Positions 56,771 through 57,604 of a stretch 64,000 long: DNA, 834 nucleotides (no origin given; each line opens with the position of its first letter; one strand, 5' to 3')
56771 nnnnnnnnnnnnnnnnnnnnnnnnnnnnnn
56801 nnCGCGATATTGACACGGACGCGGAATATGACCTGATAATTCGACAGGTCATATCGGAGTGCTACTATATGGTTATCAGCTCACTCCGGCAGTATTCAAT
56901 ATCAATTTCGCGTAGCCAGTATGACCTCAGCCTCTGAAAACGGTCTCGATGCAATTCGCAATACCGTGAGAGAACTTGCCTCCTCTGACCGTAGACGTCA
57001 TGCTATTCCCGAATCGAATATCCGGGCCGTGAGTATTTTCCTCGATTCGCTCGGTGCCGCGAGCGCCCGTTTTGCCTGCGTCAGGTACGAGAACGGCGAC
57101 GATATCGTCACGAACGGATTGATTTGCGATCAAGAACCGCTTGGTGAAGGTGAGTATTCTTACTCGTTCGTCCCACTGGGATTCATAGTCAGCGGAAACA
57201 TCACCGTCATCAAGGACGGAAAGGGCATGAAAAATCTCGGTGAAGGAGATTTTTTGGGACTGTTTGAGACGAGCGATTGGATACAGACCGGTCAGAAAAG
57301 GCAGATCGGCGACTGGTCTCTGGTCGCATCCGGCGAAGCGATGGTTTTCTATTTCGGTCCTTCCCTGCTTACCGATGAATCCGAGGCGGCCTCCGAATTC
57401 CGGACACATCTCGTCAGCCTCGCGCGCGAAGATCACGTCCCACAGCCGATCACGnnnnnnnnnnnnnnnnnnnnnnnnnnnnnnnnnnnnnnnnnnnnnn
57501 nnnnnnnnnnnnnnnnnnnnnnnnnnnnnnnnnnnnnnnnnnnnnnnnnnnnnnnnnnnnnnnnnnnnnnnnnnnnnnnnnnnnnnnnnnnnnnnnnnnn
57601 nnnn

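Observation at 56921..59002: cNMP-binding-like domain fused to an AdoHcy-hydrolase-like domain with substituted catalytic motifs, followed by DUF1294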

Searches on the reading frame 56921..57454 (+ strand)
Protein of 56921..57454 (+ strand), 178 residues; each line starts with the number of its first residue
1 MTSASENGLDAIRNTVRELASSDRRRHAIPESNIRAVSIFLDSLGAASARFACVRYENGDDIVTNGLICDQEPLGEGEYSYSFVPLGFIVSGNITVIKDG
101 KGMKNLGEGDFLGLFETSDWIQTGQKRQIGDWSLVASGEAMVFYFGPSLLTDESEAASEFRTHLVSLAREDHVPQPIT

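Call 33: search_solved_structures(query=A2, max_evalue=10, show_alignments=3)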
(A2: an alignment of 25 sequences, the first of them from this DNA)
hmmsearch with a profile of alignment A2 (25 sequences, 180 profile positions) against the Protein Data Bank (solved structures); distinct sequences matched with E-value up to 10: 9.
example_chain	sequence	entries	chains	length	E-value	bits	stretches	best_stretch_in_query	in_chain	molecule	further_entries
5k8s_A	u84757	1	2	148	0.026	17.4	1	90-153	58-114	CAMP-dependent protein kinase regulatory subunit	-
5t3n_A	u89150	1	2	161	0.032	17.1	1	90-153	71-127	cAMP-dependent protein kinase regulatory subunit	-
5kbf_A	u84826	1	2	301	0.062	16.2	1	90-153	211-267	CAMP-dependent protein kinase regulatory subunit, putative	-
5dyk_A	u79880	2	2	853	0.13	15.1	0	12-70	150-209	CGMP-dependent protein kinase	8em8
4off_A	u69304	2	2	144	0.25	14.2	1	90-115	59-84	CGMP-dependent protein kinase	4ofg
5ezr_A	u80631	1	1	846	0.59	13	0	90-115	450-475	cGMP-dependent protein kinase, putative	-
4rz7_A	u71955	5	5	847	0.59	13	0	90-115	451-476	cGMP-dependent protein kinase, putative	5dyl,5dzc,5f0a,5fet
9p74_A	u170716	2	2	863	0.61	12.9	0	90-115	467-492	cGMP-dependent protein kinase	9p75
6xwb_A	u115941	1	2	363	1.1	12.1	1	104-152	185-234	R-selective transaminase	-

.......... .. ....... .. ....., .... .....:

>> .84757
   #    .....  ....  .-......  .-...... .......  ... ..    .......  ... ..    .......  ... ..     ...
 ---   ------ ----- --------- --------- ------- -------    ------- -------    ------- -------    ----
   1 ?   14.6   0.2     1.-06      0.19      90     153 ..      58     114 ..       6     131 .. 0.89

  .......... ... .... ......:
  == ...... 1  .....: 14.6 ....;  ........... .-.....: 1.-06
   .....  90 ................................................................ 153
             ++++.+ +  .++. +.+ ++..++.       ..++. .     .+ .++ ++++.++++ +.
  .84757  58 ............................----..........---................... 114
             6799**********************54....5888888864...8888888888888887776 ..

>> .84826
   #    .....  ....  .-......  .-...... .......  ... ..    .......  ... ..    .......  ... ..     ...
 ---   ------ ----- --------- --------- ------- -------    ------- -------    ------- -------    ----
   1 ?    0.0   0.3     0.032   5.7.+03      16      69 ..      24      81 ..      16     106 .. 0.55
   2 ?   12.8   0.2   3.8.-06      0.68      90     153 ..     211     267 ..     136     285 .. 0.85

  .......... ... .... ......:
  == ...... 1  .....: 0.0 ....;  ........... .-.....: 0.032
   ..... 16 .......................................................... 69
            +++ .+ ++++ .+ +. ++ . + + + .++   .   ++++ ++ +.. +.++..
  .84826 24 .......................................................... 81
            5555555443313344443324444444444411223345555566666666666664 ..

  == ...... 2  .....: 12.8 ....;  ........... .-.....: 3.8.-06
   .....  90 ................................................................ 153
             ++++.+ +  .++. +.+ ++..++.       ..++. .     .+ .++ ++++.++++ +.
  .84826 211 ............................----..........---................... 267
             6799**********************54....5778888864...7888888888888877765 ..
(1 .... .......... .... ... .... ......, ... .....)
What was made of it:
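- Checked: Invariant R127 aligns with the cassette Arg of PKA-R, although the match is marginal (E=0.026, call 33).
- Invariant R127 aligns with the phosphate-binding Arg (call 33).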

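Call 34: search_protein_families(library=pfam, alignment_id=A2, max_evalue=1)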
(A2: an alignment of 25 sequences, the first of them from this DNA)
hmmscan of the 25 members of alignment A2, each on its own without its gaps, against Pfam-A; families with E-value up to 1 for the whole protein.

A. member 1, seq(178 aa): 0 families

B. families by the number of members that match (of 25 scanned): 8 families
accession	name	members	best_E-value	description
PF05899.18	Cupin_3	7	0.0079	EutQ-like cupin domain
PF00027.35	cNMP_binding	6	0.0019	Cyclic nucleotide-binding domain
PF07883.17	Cupin_2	5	0.063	Cupin domain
PF14520.12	HHH_5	1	0.14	Helix-hairpin-helix domain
PF10077.14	DUF2314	1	0.17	Uncharacterized protein conserved in bacteria (DUF2314)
PF10807.14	DUF2541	1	0.17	Domain of unknown function (DUF2541)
PF22488.1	Class_2_docking_dom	1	0.21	Class 2 C-terminal docking domain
PF23021.3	6TM_2nd_PGAP2IP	1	0.24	PGAP2IP, second transmembrane domain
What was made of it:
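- On Cyclic-nucleotide-binding domain (PF00027): Six of 25 relatives hit at E>=0.0019, with Cupin_3 equally weak (call 34).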

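Call 39: predict_structure(alignment_id=A2)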
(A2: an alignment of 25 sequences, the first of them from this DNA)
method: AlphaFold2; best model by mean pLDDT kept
length: 178 residues; sequences in the alignment: 25
mean_pLDDT: 89.3   pTM: 0.86
mean pLDDT of the five models: 89.3, 88.3, 87.9, 87.8, 86.2
residues with pLDDT >= 90: 130; 70-90: 31; 50-70: 11; < 50: 6
segments of 3 or more residues with pLDDT < 50: 176-178
pLDDT, mean of each block of 10 residues (from residue 1): 61 93 91 97 81 94 94 82 96 94 93 96 92 96 94 96 95 56
secondary structure, 60 per line:
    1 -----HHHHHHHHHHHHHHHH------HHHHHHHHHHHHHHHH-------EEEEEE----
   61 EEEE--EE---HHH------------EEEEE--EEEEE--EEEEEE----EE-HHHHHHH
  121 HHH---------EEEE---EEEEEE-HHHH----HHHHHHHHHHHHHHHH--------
elements in order: H6-21 H28-43 E51-56 E61-64 E87-91 E94-98 E101-106 H114-123 E133-136 E140-145 H147-150 H155-170
